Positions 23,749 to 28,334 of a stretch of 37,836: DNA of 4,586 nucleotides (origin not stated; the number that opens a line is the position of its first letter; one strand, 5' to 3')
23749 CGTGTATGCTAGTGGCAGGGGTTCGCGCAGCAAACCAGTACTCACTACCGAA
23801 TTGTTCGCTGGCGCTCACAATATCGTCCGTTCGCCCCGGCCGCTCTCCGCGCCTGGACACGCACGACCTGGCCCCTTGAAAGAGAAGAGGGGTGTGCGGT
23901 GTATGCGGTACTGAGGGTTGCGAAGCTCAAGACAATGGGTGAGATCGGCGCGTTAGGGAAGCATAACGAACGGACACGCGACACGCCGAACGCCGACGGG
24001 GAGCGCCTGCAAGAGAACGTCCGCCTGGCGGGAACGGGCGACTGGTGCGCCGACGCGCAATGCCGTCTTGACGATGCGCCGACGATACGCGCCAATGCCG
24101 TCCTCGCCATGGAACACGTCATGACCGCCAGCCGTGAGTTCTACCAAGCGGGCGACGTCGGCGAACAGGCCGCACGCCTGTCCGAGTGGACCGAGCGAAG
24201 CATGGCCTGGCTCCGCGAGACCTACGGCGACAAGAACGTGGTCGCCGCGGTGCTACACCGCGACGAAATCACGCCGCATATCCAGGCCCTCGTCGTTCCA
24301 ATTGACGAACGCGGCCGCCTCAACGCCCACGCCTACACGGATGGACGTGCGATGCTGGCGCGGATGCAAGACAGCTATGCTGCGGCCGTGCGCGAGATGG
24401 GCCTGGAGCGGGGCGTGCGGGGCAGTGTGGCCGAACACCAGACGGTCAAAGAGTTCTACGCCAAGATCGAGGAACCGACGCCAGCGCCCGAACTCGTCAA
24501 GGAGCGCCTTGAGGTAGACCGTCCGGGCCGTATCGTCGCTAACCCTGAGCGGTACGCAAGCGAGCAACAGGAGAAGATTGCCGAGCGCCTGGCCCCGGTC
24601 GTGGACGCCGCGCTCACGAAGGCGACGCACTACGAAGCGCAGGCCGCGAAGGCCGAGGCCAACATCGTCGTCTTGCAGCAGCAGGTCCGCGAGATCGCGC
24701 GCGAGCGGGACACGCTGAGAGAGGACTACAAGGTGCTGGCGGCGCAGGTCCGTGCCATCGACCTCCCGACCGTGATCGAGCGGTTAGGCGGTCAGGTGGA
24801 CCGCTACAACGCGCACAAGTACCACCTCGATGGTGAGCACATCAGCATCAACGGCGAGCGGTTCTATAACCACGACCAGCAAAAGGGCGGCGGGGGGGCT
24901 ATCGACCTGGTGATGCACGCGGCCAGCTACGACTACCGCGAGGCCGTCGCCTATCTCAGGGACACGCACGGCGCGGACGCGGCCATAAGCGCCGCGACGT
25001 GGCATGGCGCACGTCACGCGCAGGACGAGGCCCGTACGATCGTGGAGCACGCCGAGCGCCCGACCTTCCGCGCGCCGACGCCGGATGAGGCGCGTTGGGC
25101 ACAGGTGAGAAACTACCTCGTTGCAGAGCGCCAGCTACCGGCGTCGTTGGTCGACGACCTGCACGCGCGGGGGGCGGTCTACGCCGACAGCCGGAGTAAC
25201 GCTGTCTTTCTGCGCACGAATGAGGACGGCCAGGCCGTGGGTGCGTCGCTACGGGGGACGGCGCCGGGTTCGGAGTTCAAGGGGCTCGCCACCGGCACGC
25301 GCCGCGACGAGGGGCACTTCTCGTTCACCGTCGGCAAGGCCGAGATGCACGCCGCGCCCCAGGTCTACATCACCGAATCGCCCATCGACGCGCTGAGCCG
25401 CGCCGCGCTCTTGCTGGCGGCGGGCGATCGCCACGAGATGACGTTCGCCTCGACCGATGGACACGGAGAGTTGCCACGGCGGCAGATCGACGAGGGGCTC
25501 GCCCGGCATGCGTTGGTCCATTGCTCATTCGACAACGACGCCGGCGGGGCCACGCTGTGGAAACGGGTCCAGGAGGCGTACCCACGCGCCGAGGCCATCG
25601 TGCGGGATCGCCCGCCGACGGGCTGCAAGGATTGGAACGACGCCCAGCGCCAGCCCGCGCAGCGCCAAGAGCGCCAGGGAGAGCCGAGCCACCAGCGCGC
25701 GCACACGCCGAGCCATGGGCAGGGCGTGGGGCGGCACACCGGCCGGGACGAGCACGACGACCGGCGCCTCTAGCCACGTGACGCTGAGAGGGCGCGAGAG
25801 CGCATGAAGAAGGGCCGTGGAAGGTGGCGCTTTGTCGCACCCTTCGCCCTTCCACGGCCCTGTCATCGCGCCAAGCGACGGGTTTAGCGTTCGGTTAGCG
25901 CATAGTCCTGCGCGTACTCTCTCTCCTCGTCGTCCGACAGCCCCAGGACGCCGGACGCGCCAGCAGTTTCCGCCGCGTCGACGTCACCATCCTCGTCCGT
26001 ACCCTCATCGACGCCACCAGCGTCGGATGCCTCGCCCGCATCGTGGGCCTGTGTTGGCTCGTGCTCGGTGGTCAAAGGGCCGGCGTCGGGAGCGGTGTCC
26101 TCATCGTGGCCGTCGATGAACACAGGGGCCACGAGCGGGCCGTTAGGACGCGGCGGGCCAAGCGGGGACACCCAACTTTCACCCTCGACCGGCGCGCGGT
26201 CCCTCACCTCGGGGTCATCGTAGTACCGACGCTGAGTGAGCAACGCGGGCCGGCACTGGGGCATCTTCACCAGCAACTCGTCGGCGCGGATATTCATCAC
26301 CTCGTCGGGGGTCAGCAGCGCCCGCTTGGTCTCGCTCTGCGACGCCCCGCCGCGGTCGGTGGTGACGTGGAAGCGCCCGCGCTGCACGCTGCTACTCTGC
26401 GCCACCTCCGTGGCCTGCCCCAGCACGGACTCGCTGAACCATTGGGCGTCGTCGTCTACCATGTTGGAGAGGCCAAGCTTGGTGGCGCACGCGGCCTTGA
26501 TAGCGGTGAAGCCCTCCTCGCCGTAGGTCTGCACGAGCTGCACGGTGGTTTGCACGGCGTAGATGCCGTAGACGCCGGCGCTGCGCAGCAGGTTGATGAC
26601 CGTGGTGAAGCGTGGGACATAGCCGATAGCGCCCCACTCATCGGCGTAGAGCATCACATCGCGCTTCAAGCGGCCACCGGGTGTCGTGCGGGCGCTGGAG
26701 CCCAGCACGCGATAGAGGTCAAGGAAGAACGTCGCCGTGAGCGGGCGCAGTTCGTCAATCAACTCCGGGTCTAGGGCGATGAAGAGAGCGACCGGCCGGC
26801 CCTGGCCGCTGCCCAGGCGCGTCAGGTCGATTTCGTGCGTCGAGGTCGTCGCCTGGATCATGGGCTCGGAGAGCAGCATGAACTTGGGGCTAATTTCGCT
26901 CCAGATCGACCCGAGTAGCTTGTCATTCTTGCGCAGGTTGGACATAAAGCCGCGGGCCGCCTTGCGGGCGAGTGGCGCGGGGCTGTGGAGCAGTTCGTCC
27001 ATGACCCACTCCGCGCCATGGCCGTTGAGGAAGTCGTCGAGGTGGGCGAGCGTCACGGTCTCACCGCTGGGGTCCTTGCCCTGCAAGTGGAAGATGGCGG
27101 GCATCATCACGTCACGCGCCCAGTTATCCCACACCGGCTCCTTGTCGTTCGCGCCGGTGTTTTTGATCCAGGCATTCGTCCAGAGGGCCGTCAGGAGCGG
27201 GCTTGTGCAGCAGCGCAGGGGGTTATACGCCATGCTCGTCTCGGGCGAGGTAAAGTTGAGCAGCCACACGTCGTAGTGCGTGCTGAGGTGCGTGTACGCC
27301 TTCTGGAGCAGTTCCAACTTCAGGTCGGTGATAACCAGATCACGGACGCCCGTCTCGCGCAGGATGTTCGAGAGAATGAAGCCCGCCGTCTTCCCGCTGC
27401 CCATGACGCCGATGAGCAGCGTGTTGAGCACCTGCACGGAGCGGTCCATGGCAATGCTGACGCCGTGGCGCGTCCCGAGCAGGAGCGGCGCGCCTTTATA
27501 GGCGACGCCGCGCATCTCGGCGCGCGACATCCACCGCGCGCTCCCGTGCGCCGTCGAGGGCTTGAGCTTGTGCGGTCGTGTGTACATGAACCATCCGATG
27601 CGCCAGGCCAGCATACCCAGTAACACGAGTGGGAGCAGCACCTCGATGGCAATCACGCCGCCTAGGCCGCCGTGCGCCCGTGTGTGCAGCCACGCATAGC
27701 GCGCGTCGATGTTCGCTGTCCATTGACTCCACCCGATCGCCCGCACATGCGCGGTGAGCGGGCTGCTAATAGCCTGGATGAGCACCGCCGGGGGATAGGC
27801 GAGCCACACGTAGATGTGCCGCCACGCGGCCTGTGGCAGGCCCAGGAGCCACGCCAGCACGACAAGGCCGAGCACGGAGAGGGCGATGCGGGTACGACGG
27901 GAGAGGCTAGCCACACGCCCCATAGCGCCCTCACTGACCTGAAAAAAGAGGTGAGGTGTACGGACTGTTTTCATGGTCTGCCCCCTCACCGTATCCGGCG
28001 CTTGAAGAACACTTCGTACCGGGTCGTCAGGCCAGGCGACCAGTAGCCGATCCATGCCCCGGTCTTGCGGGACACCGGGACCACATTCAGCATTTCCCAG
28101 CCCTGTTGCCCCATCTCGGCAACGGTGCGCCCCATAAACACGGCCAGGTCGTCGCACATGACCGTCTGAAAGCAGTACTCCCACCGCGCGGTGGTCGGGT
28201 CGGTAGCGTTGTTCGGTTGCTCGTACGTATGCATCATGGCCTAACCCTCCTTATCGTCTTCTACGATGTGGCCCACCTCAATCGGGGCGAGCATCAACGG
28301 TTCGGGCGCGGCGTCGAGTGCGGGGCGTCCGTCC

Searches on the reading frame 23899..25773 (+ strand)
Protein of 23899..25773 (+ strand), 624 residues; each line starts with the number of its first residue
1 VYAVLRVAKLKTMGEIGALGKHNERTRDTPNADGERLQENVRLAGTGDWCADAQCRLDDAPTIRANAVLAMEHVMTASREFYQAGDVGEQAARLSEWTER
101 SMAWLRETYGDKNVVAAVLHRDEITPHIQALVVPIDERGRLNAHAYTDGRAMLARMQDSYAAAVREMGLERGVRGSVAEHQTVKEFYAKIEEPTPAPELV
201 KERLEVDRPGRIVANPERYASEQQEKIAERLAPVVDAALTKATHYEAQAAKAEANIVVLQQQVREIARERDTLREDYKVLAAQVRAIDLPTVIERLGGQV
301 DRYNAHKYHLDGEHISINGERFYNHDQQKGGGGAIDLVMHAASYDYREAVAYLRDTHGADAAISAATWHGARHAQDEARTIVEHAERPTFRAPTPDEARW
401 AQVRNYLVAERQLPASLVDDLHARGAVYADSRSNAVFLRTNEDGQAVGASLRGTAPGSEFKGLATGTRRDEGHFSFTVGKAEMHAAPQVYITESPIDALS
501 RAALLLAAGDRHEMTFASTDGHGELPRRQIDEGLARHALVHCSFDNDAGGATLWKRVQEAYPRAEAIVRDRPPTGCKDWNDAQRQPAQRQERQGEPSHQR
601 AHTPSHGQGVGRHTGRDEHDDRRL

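Call 7: search_protein_families(library=pfam, proteins=[window:23899-25773:+], max_evalue=0.01)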
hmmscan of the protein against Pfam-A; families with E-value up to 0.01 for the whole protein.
window:23899-25773:+ (624 aa): 3 families
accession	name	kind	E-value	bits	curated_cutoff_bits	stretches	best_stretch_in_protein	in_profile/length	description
PF01076.25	Mob_Pre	-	1e-34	120.6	25.5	1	2-187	4-195/196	Plasmid recombination enzyme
PF13154.11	DUF3991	-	2.2e-15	57.3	24.5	1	405-480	1-73/74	Protein of unknown function (DUF3991)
PF13155.12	Toprim_2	-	2.5e-08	34.6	22.1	1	490-582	1-87/88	Toprim-like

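Call 9: search_protein_families(library=phrogs, proteins=[window:23899-25773:+], max_evalue=0.01)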
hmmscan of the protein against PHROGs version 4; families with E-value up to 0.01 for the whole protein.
window:23899-25773:+ (624 aa): 2 families
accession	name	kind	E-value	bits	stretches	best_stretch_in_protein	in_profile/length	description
phrog_5629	-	DNA, RNA and nucleotide metabolism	2.3e-07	30.3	1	319-502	55-236/930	DNA primase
phrog_239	-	DNA, RNA and nucleotide metabolism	0.0015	18.5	1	424-582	134-295/801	DNA primase/helicase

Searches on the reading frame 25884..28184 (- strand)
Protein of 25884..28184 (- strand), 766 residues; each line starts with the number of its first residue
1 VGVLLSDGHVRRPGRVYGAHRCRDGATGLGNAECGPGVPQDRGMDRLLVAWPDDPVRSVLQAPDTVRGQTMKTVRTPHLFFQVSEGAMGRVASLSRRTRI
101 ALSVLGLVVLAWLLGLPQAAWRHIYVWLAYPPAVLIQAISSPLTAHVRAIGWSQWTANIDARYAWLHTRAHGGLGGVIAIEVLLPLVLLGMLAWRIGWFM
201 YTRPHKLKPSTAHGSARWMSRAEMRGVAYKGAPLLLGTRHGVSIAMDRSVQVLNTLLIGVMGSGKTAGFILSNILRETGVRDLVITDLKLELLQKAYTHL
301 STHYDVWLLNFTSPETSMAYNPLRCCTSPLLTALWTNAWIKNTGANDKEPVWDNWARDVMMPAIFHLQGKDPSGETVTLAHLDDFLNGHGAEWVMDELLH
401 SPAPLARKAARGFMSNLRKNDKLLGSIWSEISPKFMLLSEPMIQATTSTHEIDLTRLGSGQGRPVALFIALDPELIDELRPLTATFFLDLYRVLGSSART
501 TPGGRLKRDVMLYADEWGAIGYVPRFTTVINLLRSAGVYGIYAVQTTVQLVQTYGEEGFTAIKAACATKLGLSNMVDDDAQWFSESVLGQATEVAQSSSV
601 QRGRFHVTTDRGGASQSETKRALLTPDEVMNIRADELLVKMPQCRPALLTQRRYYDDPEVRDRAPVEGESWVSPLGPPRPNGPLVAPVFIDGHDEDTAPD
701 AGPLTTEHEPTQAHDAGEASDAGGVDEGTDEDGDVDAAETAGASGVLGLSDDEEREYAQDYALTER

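Call 7: search_protein_families(library=pfam, proteins=[window:25884-28184:-], max_evalue=0.01)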
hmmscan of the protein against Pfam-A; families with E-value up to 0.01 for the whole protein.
window:25884-28184:- (766 aa): 3 families
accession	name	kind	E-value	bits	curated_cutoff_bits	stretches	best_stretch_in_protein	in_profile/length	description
PF02534.20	T4SS-DNA_transf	-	9.4e-44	150.5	20.1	1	256-665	48-456/468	Type IV secretory system Conjugative DNA transfer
PF12696.13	TraG-D_C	-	2.9e-20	72.9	22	1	510-632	2-124/126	TraM recognition site of TraD and TraG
PF10412.15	TrwB_AAD_bind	-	1.1e-17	64.5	20.5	1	244-647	7-381/387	Type IV secretion-system coupling protein DNA-binding domain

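Call 9: search_protein_families(library=phrogs, proteins=[window:25884-28184:-], max_evalue=0.01)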
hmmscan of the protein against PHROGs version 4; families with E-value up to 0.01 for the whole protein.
window:25884-28184:- (766 aa): 0 families
